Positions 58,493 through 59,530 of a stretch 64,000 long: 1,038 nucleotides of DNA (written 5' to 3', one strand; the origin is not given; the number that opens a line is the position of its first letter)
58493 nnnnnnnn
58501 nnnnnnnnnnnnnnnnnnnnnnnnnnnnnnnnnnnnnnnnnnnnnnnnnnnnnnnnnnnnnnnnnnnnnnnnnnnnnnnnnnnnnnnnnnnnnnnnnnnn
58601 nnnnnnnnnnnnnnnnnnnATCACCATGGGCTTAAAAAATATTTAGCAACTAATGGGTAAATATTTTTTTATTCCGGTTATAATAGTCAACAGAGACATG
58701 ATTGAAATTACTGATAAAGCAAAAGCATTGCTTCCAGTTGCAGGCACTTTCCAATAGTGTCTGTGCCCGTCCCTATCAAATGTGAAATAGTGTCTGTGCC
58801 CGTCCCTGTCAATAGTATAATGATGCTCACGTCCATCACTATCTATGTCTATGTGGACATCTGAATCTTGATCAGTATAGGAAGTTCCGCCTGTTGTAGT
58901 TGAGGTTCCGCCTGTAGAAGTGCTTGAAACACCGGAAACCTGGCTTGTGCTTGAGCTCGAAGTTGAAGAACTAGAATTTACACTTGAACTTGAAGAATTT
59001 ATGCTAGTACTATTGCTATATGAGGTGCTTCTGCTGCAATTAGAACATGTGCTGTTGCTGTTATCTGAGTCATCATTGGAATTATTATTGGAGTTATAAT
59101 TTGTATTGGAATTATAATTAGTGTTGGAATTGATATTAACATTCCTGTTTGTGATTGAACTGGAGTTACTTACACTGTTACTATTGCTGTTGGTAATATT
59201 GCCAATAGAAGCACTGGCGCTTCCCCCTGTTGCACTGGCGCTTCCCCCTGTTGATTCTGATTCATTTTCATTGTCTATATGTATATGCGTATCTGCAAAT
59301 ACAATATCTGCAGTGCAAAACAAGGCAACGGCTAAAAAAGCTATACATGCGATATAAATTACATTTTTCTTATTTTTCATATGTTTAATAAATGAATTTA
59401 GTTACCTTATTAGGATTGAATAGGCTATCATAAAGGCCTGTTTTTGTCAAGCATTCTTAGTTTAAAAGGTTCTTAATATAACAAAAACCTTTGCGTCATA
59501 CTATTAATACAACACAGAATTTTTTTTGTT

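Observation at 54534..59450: Sortase-centred surface-protein locus: three paralogous secreted proteins with a shared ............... N-module, His-rich and collagen-like repeats, non-canonical xPxTG sorting signals and four duplicated promoters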

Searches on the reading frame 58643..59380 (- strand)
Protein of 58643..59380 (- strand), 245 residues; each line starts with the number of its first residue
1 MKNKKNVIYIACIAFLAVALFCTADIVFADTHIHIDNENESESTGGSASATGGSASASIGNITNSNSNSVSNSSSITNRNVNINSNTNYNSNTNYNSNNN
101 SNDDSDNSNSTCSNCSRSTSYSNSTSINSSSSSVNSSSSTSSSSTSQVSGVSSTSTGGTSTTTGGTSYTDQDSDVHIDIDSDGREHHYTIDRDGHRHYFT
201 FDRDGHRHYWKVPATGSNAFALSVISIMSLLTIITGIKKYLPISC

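Call 3: search_protein_families(library=pfam, proteins=[window:58643-59380:-], max_evalue=0.1)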
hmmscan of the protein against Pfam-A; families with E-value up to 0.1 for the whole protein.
window:58643-59380:- (245 aa): 0 families

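Call 4: search_protein_families(library=ncbifam, proteins=[window:58643-59380:-], max_evalue=0.1)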
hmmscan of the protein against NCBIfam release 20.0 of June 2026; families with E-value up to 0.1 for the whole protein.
window:58643-59380:- (245 aa): 5 families
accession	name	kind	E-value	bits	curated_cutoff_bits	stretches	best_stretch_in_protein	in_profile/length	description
NF043060.1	MAP_0585_fam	equivalog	0.0049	16.9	170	1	35-167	33-170/319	MAP_0585 family protein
NF000535.3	MSCRAMM_SdrC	exception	0.0085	14.1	1700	1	37-183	754-904/963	MSCRAMM family adhesin SdrC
NF033845.1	MSCRAMM_ClfB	exception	0.022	12.7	999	1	36-182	583-731/871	MSCRAMM family adhesin clumping factor ClfB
NF012181.0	MSCRAMM_SdrD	exception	0.04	11.3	2500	1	36-182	1161-1313/1379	MSCRAMM family adhesin SdrD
NF047912.1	ECs_2282_CxxC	subfamily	0.059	13.3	37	0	93-129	11-47/60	ECs_2282 family putative zinc-binding protein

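Call 12: find_homologous_proteins(query=window:58643-59380:-)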
Query window:58643-59380:-: 7219 candidates shared short words with the query, none scored E <= 0.001.
